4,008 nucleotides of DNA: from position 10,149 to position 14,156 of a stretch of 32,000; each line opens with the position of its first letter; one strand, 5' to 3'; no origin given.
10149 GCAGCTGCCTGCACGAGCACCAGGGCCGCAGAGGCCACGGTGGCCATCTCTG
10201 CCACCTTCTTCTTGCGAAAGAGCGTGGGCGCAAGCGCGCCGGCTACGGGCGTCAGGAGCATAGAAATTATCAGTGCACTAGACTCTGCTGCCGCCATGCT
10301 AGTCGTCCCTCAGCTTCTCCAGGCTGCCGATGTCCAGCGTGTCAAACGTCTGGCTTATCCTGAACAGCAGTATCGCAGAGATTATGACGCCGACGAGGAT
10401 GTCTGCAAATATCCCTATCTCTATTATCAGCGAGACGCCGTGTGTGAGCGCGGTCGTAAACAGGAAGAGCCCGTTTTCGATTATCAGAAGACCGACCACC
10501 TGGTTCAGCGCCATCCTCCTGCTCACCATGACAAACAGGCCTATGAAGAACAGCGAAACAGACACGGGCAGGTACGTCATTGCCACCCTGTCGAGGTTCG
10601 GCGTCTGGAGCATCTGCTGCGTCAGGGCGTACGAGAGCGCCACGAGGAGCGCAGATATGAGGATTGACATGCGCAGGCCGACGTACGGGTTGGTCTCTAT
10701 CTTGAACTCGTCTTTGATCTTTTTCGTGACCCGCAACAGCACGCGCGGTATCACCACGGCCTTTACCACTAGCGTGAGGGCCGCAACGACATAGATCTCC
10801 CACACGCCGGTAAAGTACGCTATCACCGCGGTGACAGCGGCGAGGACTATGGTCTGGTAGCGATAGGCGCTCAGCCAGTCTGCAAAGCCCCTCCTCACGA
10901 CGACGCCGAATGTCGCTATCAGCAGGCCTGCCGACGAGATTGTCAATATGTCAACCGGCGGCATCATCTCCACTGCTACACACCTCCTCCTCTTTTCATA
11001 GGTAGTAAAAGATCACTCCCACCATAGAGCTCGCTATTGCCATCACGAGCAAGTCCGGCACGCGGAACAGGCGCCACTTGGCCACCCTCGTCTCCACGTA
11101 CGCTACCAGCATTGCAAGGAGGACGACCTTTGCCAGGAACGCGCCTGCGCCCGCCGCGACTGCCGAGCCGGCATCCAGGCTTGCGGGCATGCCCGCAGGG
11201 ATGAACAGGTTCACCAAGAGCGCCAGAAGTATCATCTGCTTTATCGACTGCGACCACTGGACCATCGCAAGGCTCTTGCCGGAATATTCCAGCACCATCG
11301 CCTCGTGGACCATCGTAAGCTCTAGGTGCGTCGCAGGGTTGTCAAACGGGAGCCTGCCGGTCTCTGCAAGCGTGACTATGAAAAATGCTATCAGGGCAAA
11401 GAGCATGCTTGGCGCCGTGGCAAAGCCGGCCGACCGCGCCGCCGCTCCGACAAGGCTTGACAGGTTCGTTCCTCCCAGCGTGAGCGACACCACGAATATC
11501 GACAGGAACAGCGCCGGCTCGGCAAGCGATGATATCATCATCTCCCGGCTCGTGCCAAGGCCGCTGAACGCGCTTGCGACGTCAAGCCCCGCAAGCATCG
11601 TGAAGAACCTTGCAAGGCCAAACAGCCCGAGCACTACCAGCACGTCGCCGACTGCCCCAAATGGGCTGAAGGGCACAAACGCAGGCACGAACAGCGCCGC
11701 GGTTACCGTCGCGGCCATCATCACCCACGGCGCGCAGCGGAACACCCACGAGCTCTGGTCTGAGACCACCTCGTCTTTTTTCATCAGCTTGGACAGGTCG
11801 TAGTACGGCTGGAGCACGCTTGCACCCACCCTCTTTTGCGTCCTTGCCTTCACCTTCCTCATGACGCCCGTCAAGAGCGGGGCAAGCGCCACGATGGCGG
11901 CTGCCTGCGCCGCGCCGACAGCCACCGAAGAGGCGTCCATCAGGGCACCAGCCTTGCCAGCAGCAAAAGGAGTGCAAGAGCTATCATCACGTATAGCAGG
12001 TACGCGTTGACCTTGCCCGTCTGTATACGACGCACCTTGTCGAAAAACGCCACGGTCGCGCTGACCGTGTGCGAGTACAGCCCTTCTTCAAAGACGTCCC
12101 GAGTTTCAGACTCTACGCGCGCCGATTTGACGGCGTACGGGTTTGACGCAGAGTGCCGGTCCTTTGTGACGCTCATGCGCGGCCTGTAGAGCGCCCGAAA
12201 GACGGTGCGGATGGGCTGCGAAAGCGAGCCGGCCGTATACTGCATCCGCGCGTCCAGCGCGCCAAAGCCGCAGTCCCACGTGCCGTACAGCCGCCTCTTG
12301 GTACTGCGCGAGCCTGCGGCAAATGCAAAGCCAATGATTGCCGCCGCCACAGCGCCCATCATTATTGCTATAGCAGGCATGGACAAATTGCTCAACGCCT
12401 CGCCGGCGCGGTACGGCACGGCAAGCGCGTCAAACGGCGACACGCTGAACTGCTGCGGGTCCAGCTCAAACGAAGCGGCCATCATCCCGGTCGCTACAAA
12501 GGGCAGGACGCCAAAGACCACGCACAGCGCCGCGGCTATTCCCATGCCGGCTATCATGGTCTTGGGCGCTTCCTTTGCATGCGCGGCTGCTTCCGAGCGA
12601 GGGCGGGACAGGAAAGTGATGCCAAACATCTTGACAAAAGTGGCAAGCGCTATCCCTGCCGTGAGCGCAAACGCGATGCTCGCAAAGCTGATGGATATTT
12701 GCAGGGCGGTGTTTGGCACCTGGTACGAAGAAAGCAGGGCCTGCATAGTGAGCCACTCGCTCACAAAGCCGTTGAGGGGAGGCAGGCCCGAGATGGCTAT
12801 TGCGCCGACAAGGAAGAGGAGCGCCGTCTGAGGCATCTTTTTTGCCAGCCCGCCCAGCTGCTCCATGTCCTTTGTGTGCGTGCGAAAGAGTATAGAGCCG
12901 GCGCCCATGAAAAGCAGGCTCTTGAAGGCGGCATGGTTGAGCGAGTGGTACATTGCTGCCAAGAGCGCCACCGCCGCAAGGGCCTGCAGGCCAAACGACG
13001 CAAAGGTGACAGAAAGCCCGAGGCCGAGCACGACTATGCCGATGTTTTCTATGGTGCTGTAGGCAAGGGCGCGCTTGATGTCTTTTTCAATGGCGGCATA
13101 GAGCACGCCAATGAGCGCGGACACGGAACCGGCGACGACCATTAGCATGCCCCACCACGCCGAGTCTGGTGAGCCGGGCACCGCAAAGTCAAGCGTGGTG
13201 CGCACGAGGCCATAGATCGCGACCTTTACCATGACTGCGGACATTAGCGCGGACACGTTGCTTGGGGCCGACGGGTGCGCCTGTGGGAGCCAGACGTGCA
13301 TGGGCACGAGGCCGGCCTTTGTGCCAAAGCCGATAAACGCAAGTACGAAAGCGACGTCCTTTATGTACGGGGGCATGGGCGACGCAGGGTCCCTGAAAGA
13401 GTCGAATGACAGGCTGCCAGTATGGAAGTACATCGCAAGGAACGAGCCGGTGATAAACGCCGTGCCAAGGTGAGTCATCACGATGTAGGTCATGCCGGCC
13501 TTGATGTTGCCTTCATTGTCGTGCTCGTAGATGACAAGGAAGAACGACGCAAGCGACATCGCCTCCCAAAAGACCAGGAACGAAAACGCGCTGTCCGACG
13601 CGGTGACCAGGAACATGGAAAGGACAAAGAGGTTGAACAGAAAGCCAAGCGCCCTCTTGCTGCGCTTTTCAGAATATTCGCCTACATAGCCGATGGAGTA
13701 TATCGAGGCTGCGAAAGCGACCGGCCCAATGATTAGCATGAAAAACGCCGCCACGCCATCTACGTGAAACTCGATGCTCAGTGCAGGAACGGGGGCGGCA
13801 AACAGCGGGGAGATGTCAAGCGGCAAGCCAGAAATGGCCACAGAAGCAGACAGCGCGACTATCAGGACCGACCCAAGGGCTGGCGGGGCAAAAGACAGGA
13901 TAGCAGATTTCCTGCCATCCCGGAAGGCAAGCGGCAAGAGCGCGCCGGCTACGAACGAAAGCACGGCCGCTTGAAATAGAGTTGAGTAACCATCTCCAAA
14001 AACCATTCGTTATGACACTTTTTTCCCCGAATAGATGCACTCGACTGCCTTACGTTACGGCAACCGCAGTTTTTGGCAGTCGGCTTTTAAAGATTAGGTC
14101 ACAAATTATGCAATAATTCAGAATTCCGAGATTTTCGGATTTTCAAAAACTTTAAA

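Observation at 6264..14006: Hydrogenase-shaped six-gene membrane complex whose catalytic subunit has lost every Ni-Fe ligand (Ehr-type)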

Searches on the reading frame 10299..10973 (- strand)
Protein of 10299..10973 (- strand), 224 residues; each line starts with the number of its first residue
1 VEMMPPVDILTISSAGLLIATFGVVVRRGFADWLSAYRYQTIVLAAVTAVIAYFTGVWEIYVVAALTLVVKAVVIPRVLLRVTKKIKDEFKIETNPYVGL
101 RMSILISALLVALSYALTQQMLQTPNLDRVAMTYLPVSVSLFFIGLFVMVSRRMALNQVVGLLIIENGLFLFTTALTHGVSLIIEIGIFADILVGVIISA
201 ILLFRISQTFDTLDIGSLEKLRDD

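Call 3: search_protein_families(library=pfam, proteins=[window:10299-10973:-])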
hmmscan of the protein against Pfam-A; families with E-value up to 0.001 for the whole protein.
window:10299-10973:- (224 aa): 1 family
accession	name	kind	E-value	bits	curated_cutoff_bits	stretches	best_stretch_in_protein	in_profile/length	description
PF00420.29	Oxidored_q2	-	3.2e-06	27.2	26.1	1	134-222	2-94/95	NADH-ubiquinone/plastoquinone oxidoreductase chain 4L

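Call 4: search_protein_families(library=ncbifam, proteins=[window:10299-10973:-])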
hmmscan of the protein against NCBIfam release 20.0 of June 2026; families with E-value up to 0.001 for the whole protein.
window:10299-10973:- (224 aa): 1 family
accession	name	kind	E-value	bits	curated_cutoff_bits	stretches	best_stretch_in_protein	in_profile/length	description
NF008556.0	PRK11492.1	equivalog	9.5e-29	100.8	136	1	11-222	8-215/216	hydrogenase 4 membrane subunit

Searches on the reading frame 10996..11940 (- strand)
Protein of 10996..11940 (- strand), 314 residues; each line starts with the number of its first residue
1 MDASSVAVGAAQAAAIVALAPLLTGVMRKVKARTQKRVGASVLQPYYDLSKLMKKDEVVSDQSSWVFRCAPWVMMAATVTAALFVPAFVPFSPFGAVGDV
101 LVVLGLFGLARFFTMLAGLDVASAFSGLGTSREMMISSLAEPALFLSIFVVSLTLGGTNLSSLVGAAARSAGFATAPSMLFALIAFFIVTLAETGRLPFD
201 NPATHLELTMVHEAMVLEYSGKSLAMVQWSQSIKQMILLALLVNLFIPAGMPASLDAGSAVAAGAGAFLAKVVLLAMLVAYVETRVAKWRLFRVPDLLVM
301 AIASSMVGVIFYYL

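Call 3: search_protein_families(library=pfam, proteins=[window:10996-11940:-])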
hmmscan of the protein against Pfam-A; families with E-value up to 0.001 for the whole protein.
window:10996-11940:- (314 aa): 1 family
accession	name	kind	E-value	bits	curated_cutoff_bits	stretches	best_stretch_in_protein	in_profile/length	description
PF00146.26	NADHdh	-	9.7e-47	160.2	27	1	14-310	9-295/298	NADH dehydrogenase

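Call 4: search_protein_families(library=ncbifam, proteins=[window:10996-11940:-])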
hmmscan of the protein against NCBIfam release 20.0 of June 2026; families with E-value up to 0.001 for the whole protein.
window:10996-11940:- (314 aa): 6 families
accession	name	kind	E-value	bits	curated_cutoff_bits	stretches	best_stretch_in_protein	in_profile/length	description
NF004741.0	PRK06076.1-2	equivalog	3.2e-20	72.6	305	1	23-293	37-309/337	NADH-quinone oxidoreductase subunit NuoH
NF004745.0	PRK06076.1-6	equivalog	3.9e-16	59.2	450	1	23-291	33-307/341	NADH-quinone oxidoreductase subunit NuoH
NF004740.0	PRK06076.1-1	equivalog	8.2e-15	55.1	399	1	16-281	25-284/325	NADH-quinone oxidoreductase subunit NuoH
NF004742.0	PRK06076.1-3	equivalog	2.1e-13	50.2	531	1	25-290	51-321/356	NADH-quinone oxidoreductase subunit NuoH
NF040610.1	F420_dehyd_FpoH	exception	7.3e-11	42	475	1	7-297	14-316/339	F420H2 dehydrogenase subunit FpoH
NF004744.0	PRK06076.1-5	equivalog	2.3e-09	36.9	542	1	26-250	51-279/372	NADH-quinone oxidoreductase subunit NuoH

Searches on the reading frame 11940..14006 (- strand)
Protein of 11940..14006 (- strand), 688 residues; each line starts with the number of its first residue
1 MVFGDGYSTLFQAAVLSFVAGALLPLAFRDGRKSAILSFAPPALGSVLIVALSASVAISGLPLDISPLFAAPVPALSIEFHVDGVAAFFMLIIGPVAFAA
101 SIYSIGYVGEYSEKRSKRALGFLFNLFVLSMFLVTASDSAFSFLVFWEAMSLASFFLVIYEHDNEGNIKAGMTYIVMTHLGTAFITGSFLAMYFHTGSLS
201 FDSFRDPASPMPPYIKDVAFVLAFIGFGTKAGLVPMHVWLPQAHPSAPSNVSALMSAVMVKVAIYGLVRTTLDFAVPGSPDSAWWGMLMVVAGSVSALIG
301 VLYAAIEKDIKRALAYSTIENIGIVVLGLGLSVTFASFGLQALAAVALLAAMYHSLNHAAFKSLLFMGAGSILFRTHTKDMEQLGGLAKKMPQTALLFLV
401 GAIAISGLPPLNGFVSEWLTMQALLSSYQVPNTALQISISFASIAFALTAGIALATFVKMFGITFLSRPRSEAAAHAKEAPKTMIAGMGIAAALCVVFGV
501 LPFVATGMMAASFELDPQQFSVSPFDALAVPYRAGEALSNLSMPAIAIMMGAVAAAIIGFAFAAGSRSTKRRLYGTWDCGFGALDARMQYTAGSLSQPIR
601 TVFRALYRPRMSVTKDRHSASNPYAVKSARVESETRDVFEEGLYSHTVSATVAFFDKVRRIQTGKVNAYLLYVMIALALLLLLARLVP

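Call 3: search_protein_families(library=pfam, proteins=[window:11940-14006:-])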
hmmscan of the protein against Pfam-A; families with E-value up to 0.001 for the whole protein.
window:11940-14006:- (688 aa): 2 families
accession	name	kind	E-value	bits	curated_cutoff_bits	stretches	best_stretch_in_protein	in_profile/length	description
PF00361.26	Proton_antipo_M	-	8.5e-58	196.3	21.5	1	138-430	2-281/294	NADH:quinone oxidoreductase/Mrp antiporter, TM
PF00662.26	Proton_antipo_N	-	7.1e-06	26.3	24.5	1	76-108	9-41/51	NADH-Ubiquinone oxidoreductase (complex I), chain 5 N-terminus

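Call 4: search_protein_families(library=ncbifam, proteins=[window:11940-14006:-])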
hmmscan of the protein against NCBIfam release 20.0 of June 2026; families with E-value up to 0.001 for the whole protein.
window:11940-14006:- (688 aa): 70 families (the best 25 are shown)
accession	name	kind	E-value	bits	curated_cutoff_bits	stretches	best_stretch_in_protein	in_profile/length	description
NF005086.0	PRK06521.1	equivalog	3.8e-207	689.8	667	1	11-684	8-667/669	hydrogenase 4 subunit B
NF006418.0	PRK08667.1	equivalog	1.4e-168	562.4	794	2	8-503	3-487/644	hydrogenase membrane subunit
NF006240.0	PRK08376.1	subfamily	5.3e-82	276.4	662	1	73-506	80-496/521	putative monovalent cation/H+ antiporter subunit D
NF005958.0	PRK08042.1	equivalog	1.8e-80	271.5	727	1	10-610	6-567/608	formate hydrogenlyase subunit 3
NF009310.0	PRK12668.1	equivalog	9e-74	249.3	564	1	17-682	12-581/584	Na(+)/H(+) antiporter subunit D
NF006419.0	PRK08668.1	equivalog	4.7e-69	233.7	617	1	73-655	59-601/613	NADH dehydrogenase subunit M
NF005044.0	PRK06458.1-4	equivalog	1.1e-62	212.6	610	1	73-502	63-480/531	hydrogenase 4 subunit F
TIGR00940.1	2a6301s01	subfamily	2.1e-62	211.6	920.45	1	10-508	1-495/793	monovalent cation:proton antiporter subunit A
NF005046.0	PRK06459.1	equivalog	2.7e-62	211.2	460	1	81-684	43-584/587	hydrogenase 4 subunit B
NF005141.0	PRK06590.1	equivalog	1.2e-59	202.8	556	1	74-684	71-609/615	NADH-quinone oxidoreductase subunit L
NF009287.0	PRK12647.1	equivalog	2.2e-59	201.8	937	1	11-511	4-476/773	putative monovalent cation/H+ antiporter subunit A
NF009285.0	PRK12645.1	equivalog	6.1e-59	200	1028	1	10-508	4-499/804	Na+/H+ antiporter subunit A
NF009288.0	PRK12648.1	equivalog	1.9e-58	198.4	1104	1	10-512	3-481/954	monovalent cation/H+ antiporter subunit A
NF005041.0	PRK06458.1-1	equivalog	5.7e-56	190.6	951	1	7-429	3-418/526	hydrogenase 4 subunit F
TIGR01974.1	NDH_I_L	subfamily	7.5e-56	190.3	407.5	1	77-683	75-628/630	NADH-quinone oxidoreductase subunit L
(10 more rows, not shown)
